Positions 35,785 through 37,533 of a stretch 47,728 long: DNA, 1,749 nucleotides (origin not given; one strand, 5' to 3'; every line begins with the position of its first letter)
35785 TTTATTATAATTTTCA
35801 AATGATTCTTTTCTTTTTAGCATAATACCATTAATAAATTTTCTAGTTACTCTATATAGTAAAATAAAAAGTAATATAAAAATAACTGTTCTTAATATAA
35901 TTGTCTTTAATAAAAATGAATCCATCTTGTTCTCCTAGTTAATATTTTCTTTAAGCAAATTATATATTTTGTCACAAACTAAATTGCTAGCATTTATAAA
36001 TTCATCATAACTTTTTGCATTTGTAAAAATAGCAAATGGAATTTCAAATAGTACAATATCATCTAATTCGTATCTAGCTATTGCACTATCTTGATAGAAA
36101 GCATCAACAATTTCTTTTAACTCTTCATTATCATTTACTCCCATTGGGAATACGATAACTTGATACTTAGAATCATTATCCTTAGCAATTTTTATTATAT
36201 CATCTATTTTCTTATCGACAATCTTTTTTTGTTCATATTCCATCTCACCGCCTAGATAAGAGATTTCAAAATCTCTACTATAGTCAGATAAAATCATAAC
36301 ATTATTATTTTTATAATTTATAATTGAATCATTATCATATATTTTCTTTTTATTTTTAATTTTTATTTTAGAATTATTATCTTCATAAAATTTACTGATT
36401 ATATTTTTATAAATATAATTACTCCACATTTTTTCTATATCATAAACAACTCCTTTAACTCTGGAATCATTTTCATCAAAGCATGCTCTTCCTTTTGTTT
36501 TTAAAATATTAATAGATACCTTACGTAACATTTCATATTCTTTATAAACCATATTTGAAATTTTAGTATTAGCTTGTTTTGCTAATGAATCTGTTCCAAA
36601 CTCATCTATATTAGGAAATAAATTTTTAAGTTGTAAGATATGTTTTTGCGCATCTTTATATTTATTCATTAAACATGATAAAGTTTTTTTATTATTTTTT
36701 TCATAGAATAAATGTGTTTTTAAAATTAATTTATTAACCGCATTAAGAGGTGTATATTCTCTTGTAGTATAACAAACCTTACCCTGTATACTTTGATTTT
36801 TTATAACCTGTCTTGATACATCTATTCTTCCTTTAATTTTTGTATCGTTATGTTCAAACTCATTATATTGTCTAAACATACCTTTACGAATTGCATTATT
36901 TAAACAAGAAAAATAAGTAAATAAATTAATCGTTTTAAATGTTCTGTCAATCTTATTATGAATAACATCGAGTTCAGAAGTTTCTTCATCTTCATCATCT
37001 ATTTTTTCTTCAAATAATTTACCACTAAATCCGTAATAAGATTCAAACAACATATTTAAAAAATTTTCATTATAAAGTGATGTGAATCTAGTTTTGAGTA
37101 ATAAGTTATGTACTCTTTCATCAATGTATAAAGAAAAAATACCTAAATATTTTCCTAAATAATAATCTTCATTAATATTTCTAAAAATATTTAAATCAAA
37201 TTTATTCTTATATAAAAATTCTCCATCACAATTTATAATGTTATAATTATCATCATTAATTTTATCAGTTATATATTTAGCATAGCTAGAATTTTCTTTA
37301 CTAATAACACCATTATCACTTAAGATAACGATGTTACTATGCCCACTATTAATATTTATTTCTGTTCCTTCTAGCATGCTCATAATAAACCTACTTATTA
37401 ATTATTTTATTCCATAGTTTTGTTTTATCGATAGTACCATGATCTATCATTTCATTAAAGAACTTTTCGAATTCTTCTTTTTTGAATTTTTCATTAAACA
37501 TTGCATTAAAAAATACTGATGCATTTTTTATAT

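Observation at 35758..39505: Divergent McrBC-like three-gene operon (AAA+ GTPase, McrC-like partner, membrane peptide) between glgB and the dcw cluster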

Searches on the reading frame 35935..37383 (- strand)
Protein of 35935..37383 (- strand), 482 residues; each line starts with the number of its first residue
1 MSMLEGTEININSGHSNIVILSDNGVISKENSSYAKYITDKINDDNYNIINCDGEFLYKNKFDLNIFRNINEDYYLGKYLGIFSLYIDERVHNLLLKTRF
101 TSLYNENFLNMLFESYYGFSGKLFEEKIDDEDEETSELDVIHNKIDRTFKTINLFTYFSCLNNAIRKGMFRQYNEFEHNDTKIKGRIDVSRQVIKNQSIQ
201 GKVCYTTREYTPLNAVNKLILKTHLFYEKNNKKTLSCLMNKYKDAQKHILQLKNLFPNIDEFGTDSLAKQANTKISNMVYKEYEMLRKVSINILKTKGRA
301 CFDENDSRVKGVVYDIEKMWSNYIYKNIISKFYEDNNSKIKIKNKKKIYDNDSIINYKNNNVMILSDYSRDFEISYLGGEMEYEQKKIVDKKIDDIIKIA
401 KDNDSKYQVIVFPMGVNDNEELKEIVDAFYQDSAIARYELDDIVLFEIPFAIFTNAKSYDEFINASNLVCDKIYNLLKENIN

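Call 3: search_protein_families(library=pfam, proteins=[window:35935-37383:-], max_evalue=1)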
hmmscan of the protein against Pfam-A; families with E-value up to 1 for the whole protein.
window:35935-37383:- (482 aa): 1 family
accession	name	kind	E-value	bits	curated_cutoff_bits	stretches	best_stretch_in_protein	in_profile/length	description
PF10117.15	McrBC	-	2.5e-16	60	23.9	1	148-350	60-250/318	McrBC 5-methylcytosine restriction system component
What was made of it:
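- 35935..37383 (-): McrC-family partner, 482 aa. The middle part (DUF2357 with the 'finger') is conserved; the C-terminal PD-(D/E)xK-like domain is degenerate. Pfam PF10117, 2.5e-16 (call 3).
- On McrC family (PF10117; DUF2357 plus PD-(D/E)xK): 60 bits against 23.9, covering residues 148-350 (call 3).
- Checked: McrC identity: Pfam PF10117 scores 60 bits against a cut-off of 23.9 (call 3).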

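Call 4: search_protein_families(library=padloc, proteins=[window:35935-37383:-], max_evalue=1)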
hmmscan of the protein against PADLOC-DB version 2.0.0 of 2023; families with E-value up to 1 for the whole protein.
window:35935-37383:- (482 aa): 0 families

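Call 5: search_protein_families(library=ncbifam, proteins=[window:35935-37383:-], max_evalue=1)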
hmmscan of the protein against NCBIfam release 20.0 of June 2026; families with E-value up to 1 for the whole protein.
window:35935-37383:- (482 aa): 0 families

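Call 8: search_solved_structures(query=window:35935-37383:-, max_evalue=1, show_alignments=2)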
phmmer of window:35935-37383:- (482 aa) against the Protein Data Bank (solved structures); distinct sequences matched with E-value up to 1: 0.

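Call 10: find_homologous_proteins(query=window:35935-37383:-, max_evalue=0.001)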
Query window:35935-37383:- (482 aa): 9 proteins with E <= 0.001 among 8000 candidates.
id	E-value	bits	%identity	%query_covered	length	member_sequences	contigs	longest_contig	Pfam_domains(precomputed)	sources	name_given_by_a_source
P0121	0.0e+0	1025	98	100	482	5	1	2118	PF10117.16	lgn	-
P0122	7.3e-195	666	65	95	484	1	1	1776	PF10117.16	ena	-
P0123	1.0e-127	445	48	90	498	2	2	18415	PF10117.16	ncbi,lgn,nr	ncbi:MAG: hypothetical protein MJ245_02815 [Clostridia bacterium]|nr:hypothetical protein [Clostridi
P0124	1.5e-113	398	48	91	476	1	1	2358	PF10117.16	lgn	-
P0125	2.7e-102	361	44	93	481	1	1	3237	PF10117.16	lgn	-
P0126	6.6e-83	297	44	75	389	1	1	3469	PF10117.16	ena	-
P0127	1.3e-53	201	37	79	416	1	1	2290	PF10117.16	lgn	-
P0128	3.4e-14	71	32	35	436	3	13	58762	PF10117.16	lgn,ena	-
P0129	1.9e-12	65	31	35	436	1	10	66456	PF10117.16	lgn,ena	-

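Call 11: find_encoding_contigs(protein=P0123, flank=10000, max_places=4)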
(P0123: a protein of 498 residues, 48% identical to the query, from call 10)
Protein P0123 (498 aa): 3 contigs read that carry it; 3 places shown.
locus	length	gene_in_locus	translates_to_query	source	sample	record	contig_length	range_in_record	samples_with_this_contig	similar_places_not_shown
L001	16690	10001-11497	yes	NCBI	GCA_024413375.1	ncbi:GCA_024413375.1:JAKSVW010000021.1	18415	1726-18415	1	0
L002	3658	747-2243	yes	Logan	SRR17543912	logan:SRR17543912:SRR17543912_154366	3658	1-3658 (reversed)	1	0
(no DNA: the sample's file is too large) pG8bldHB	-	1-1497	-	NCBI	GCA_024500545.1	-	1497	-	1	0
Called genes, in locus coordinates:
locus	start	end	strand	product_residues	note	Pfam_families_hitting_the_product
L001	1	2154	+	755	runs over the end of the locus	PF03717:PBP_dimer, PF00905:Transpeptidase, PF03793:PASTA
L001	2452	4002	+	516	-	PF08245:Mur_ligase_M, PF02875:Mur_ligase_C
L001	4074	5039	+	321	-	PF10555:MraY_sig1 (weak), PF00953:Glycos_transf_4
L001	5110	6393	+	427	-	PF01098:FTSW_RODA_SPOVE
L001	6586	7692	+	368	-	PF08239:SH3_3 (weak), PF03734:YkuD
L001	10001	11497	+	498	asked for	PF10117:McrBC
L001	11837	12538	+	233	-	PF01027:Bax1-I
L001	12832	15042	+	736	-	PF22019:GlgB_N, PF02922:CBM_48, PF00128:Alpha-amylase, PF02806:Alpha-amylase_C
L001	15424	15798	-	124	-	-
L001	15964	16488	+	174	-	-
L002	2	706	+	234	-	?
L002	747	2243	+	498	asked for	PF10117:McrBC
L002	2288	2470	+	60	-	-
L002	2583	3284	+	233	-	PF01027:Bax1-I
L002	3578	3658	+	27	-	?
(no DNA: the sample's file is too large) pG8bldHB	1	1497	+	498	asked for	PF10117:McrBC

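Call 23: find_related_loci(query=A4, collection=genome_contigs, flank=10000)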
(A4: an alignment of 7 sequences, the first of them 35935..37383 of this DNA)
Query A4 (482 aa) in genome_contigs; peptide patterns used: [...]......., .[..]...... (x = any residue, [..] = any of these).
78 stretches matched a pattern, but none encodes a relative of the query by tblastn (E <= 1e-3).

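Call 24: find_encoding_contigs(protein=P0126, flank=5000, max_places=3)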
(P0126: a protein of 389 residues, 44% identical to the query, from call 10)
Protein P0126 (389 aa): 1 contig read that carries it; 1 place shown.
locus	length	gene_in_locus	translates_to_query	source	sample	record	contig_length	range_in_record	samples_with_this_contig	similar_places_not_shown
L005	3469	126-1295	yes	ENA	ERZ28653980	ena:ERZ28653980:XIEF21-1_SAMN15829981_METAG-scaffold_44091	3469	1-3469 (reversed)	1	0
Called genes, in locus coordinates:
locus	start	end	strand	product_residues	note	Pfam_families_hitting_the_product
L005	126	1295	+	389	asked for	PF10117:McrBC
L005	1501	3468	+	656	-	?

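Call 25: find_encoding_contigs(protein=P0125, flank=5000, max_places=3)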
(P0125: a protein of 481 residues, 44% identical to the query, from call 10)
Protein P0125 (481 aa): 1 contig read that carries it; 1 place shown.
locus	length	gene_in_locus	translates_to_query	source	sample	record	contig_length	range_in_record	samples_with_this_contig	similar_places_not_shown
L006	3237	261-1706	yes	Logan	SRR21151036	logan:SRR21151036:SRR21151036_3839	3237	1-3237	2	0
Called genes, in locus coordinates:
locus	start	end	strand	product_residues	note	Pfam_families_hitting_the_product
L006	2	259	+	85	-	?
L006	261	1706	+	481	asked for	PF10117:McrBC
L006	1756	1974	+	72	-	-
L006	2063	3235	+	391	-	?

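Call 26: find_encoding_contigs(protein=P0127, flank=5000, max_places=3)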
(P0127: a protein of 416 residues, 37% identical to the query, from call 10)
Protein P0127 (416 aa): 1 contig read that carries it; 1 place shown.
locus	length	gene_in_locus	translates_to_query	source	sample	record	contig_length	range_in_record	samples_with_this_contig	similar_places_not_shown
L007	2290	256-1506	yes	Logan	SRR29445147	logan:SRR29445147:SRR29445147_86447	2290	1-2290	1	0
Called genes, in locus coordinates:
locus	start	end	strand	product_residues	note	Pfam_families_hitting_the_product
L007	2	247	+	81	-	?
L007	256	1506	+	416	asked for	PF10117:McrBC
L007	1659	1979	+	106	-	PF05656:DUF805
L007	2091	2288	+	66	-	?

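Call 27: find_encoding_contigs(protein=P0124, flank=5000, max_places=3)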
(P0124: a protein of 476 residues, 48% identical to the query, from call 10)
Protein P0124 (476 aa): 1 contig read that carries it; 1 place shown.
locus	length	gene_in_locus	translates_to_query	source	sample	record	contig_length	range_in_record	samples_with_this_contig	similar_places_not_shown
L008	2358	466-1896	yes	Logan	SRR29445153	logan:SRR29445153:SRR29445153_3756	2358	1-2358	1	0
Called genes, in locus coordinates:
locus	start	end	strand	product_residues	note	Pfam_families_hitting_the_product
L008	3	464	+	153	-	?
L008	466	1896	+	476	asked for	PF10117:McrBC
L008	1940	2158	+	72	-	-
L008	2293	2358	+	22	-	?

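Call 38: predict_structure(alignment_id=A3)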
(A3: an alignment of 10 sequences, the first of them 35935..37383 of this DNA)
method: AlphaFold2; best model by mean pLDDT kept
length: 482 residues; sequences in the alignment: 10
mean_pLDDT: 76.5   pTM: 0.81
mean pLDDT of the five models: 76.5, 71.4, 69.7, 68.0, 68.0
residues with pLDDT >= 90: 81; 70-90: 292; 50-70: 44; < 50: 65
segments of 3 or more residues with pLDDT < 50: 1-6, 128-130, 171-210, 337-351
pLDDT, mean of each block of 10 residues (from residue 1): 45 67 75 86 90 78 76 82 86 87 85 87 68 65 82 91 75 42 38 37 42 77 92 85 84 85 81 70 86 89 85 90 88 57 34 71 86 81 80 83 85 81 83 77 88 87 92 89 76
secondary structure, 60 per line:
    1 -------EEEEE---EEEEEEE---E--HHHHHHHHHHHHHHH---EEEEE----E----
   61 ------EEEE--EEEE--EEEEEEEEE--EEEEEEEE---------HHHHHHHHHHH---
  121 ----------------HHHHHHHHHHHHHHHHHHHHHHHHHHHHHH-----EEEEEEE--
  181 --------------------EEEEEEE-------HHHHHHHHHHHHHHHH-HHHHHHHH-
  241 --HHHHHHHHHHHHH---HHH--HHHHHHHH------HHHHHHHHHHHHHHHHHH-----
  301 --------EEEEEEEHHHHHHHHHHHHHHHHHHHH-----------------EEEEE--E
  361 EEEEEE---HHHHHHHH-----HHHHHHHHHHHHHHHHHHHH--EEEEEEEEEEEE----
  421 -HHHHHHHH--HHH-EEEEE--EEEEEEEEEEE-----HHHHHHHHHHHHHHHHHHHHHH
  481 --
elements in order: E8-12 E16-22 H29-43 E47-51 E67-70 E73-76 E79-87 E90-97 H107-117 H137-166 E172-178 E201-207 H215-230 H232-239 H243-255 H264-271 H278-295 E309-315 H316-335 E353-357 E360-366 H370-377 H383-402 E405-416 H422-429 E436-440 E443-453 H459-480
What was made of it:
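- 35935..37383 (-): AF2 model with pLDDT 76.5 and pTM 0.81 (call 38).
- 36748..36882 (-): The best-conserved stretch of McrC (aa 168-212, '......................'). It is predicted to be a long beta-hairpin. I infer it is the finger that enters the McrB ring. Strands 172-178 and 201-207 with low stand-alone pLDDT (call 38).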

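Call 45: fold_search(model_id=the predicted structure, library=pdb)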
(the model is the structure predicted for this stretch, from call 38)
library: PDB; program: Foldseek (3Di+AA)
matches with E <= 10: 361; with E <= 0.001: 4
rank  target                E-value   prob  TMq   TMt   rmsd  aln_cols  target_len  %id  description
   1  6ut7_G                6.0e-09  1.00  0.35  0.40  11.4       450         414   12  Fitted model for the tetradecameric assembly of Thermococcus gammatolerans McrB AAA+ hexamers with bound McrC (released 2020-10-21)
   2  9a5m_A                2.7e-06  1.00  0.31  0.31  15.5       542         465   11  Integrative model of YDJA-YDIS by crosslinking MS and deep learning (released 2024-09-18)
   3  6ut5_G                9.2e-06  1.00  0.21  0.28  13.3       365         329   12  Cryo-EM structure of the Thermococcus gammatolerans McrBC complex (released 2020-10-21)
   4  6ut6_G                3.3e-05  1.00  0.28  0.37  11.9       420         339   10  Cryo-EM structure of the Escherichia coli McrBC complex (released 2020-10-21)
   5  1knx_E                1.2e-01  0.08  0.10  0.14  19.5       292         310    8  HPr kinase/phosphatase from Mycoplasma pneumoniae (released 2002-12-31)
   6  5n69_A                2.7e-01  0.03  0.08  0.06  21.5       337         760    7  Cardiac muscle myosin S1 fragment in the pre-powerstroke state co-crystallized with the activator Omecamtiv Mecarbil (released 2017-08-16)
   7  7tmw_R                3.3e-01  0.04  0.09  0.09  24.5       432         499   10  Cryo-EM structure of the relaxin receptor RXFP1 in complex with heterotrimeric Gs (released 2023-02-15)
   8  5w1a_C                4.1e-01  0.03  0.09  0.07  22.9       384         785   10  The first X-ray crystal structure of an insect muscle myosin. Drosophila melanogaster, skeletal muscle myosin II, an e (released 2018-06-06)
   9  9yp9_A                4.8e-01  0.03  0.09  0.06  22.3       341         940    7  Cryo-EM structure of human beta-cardiac myosin bound to mavacamten in the interacting-heads motif and S2-FH docked sta (released 2026-04-08)
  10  8vy7_A                5.7e-01  0.13  0.07  0.13  14.1        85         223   14  CryoEM structure of Gi-coupled TAS2R14 with cholesterol and an intracellular tastant (released 2024-04-03)
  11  8f7s_A                6.0e-01  0.10  0.07  0.13  14.8        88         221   15  Gi bound delta-opioid receptor in complex with deltorphin (released 2022-12-14)
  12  9iqt_A                6.0e-01  0.09  0.07  0.12  14.1        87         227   15  structure of niacin-HCA2-Gi (released 2024-10-02)
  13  6sxa_F                6.0e-01  0.05  0.11  0.08  20.2       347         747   11  XPF-ERCC1 Cryo-EM Structure, Apo-form (released 2020-03-11)
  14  9ij9_A                6.6e-01  0.12  0.07  0.13  14.1        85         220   14  A Cryo-EM structure of Bitter taste receptor TAS2R14 with Gi complex (released 2024-07-24)
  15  7trs_A                8.2e-01  0.07  0.07  0.12  14.0        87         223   13  Human M4 muscarinic acetylcholine receptor complex with Gi1 and the endogenous agonist acetylcholine (released 2023-05-17)
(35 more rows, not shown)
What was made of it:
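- On McrC family (PF10117; DUF2357 plus PD-(D/E)xK): Foldseek to 6ut7_G at 6e-9, 6ut5_G at 9e-6 and 6ut6_G at 3e-5 (call 45).
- Closest known: EcoKMcrBC. Same: McrC fold and a conserved ring-binding region (calls 3, 45).
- Checked: The AF2 model matches solved McrC chains (call 45).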

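Call 68: search_solved_structures(query=A4, max_evalue=1, show_alignments=2)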
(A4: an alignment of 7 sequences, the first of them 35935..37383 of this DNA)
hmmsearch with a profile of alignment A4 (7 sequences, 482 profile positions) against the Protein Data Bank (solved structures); distinct sequences matched with E-value up to 1: 0.
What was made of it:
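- Tried and rejected: McrC family profile against PDB sequences: no hit (calls 8, 68).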

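Call 69: search_solved_structures(query=P0128, max_evalue=1, show_alignments=2)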
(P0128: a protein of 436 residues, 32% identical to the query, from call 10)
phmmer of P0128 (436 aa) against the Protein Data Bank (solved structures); distinct sequences matched with E-value up to 1: 1.
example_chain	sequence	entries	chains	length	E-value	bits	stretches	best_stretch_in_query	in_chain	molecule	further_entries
6ut5_G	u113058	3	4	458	0.13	14.5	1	119-204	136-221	McrBC 5-methylcytosine restriction system component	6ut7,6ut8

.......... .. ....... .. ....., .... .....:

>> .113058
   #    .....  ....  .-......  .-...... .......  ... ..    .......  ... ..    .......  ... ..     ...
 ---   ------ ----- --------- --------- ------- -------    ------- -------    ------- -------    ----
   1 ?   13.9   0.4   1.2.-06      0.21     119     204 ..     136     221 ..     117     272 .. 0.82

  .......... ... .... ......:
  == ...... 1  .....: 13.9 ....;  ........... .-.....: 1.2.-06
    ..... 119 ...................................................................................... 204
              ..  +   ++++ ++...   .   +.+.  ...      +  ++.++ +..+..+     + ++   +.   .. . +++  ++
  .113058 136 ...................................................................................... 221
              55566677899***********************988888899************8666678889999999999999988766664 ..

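Call 73: find_related_loci(query=A4, collection=viral_contigs, flank=5000)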
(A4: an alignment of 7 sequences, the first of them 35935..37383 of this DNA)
Query A4 (482 aa) in viral_contigs; peptide patterns used: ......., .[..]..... (x = any residue, [..] = any of these).
74 stretches matched a pattern, but none encodes a relative of the query by tblastn (E <= 1e-3).

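Call 75: find_related_loci(query=A4, collection=metagenome_contigs, flank=10000)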
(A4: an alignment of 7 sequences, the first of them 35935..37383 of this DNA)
Query A4 (482 aa) in metagenome_contigs; peptide patterns used: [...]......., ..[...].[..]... (x = any residue, [..] = any of these).
497 stretches matched a pattern, but none encodes a relative of the query by tblastn (E <= 1e-3).
